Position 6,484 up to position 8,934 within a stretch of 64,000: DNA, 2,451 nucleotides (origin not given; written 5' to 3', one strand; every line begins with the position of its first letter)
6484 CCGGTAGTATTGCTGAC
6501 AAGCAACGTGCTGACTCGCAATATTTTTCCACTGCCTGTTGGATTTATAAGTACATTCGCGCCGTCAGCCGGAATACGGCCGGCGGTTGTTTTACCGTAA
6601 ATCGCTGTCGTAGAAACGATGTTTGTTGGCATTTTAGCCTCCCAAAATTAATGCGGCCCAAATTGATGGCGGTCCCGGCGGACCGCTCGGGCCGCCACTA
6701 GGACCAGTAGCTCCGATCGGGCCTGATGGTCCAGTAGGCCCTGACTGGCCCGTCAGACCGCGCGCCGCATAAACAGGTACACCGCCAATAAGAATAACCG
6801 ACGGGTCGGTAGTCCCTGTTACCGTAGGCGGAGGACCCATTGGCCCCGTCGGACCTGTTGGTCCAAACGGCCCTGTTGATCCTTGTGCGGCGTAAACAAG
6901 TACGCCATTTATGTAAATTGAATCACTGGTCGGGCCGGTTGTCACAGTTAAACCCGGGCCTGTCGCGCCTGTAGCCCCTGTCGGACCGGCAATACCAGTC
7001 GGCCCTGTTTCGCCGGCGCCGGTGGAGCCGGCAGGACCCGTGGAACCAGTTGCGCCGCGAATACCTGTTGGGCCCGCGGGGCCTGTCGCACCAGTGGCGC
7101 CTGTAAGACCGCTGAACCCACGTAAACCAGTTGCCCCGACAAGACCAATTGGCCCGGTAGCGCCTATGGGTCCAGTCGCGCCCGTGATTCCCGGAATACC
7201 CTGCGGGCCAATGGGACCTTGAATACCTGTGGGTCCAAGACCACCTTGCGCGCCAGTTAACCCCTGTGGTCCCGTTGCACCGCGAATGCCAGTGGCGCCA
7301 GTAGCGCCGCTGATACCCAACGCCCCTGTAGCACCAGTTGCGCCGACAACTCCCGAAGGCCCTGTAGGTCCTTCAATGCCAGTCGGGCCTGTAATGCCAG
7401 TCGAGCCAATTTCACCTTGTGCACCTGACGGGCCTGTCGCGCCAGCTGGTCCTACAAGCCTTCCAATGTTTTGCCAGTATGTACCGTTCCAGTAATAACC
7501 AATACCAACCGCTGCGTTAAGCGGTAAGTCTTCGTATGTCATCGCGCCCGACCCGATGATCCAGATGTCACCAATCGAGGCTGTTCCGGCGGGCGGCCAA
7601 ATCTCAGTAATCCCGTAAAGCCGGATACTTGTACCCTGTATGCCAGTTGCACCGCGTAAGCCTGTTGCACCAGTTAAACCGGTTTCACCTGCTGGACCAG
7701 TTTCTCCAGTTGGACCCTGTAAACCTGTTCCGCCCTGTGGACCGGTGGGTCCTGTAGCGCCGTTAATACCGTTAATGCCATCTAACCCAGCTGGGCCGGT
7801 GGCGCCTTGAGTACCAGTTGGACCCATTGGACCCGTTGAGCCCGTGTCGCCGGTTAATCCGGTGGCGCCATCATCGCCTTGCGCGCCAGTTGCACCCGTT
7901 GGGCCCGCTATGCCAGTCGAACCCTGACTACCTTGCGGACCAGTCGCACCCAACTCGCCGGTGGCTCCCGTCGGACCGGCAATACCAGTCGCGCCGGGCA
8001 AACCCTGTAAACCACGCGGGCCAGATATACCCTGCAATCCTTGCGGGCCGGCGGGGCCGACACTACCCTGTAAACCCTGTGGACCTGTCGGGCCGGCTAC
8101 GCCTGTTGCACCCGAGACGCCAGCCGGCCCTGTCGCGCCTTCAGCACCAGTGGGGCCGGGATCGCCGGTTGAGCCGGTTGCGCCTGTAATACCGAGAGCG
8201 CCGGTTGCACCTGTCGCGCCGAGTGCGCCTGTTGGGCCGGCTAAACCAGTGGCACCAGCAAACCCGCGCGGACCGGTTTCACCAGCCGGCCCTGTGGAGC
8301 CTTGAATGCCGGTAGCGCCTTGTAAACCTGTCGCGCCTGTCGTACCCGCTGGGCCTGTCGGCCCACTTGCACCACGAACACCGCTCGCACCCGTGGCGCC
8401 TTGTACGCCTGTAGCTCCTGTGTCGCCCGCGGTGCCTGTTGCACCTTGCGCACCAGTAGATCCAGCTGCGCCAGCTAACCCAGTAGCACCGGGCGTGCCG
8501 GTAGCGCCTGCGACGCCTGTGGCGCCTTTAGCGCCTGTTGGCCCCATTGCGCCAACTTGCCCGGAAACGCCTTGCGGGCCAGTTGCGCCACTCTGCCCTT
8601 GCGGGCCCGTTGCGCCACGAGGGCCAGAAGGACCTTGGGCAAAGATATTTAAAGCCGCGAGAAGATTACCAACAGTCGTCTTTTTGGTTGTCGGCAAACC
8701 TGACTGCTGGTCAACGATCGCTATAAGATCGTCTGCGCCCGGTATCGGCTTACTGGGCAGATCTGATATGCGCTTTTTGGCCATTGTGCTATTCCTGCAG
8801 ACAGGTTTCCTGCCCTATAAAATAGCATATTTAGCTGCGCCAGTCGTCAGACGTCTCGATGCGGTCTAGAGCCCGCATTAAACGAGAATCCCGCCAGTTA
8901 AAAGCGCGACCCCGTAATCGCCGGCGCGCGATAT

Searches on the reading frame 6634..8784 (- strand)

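Call 11: search_protein_families(library=phrogs, proteins=[window:6634-8784:-], max_evalue=0.001)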
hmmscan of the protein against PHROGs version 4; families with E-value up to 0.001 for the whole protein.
window:6634-8784:- (716 aa): 41 families (the best 25 are shown)
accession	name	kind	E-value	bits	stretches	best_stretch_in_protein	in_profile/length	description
phrog_819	-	tail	2.9e-113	381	6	300-543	505-733/1024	tail protein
phrog_6320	-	tail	4.4e-113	380.5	5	137-267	79-212/745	tail fiber protein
phrog_5073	-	tail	2.6e-101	341.2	6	433-544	250-360/519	tail fiber protein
phrog_29268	-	unknown function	9.6e-77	259.6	7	206-327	420-541/653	-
phrog_8745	-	tail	4.5e-76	257.3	6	285-386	1383-1484/1803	tail fiber protein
phrog_3420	-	unknown function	2.1e-70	238.4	3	425-704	20-291/929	-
phrog_28263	-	tail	8e-67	226.5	3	164-411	597-839/1400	tail fiber protein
phrog_366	-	tail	1.3e-61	210.5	9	307-386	307-386/474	tail fiber protein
phrog_1806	-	tail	1.8e-58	199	5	260-387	108-233/276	collagen like minor tail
phrog_30509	-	tail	3.1e-55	188.1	10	118-186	46-114/254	collagen like minor tail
phrog_18350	-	tail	7.5e-51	174.2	5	287-386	98-198/253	tail fiber protein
phrog_36982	-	unknown function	1e-44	153.7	5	42-186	527-670/944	-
phrog_1658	-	unknown function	1.6e-44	153.4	6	245-312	45-112/239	-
phrog_10972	-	tail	7.6e-39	135.1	4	212-280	156-224/343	tail fiber protein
phrog_17587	-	tail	1.4e-38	133.8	7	309-380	351-422/641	tail fiber protein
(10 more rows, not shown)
